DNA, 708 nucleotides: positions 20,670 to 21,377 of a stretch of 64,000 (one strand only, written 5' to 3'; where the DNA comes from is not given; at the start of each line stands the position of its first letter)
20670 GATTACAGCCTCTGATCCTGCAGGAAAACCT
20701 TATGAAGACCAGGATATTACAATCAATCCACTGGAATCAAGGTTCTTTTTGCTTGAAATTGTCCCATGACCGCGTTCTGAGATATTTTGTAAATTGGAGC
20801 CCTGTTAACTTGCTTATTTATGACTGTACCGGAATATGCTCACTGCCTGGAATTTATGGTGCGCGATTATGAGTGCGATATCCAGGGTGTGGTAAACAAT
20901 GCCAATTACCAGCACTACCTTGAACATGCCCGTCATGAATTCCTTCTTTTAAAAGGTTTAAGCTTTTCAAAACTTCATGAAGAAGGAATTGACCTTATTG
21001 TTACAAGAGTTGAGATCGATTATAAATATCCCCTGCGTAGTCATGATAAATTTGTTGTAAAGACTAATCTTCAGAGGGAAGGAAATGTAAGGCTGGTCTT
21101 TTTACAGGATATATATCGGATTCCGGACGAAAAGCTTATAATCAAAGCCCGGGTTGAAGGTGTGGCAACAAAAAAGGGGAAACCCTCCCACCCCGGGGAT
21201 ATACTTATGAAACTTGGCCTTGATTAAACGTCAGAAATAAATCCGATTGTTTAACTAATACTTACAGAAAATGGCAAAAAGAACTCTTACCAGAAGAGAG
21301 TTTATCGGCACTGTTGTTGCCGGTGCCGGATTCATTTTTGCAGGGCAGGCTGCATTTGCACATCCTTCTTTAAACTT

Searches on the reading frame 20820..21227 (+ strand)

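Call 52: search_protein_families(library=pfam, proteins=[window:20820-21227:+], max_evalue=0.001)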
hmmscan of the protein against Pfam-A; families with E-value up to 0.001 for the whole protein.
window:20820-21227:+ (135 aa): 2 families
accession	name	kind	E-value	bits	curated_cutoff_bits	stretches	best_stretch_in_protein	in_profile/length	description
PF13279.12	4HBT_2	-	6.7e-13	49.6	25.5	1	14-116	1-103/122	Thioesterase-like superfamily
PF03061.28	4HBT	-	1.1e-10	42.1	20.6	1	22-105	1-77/79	Thioesterase superfamily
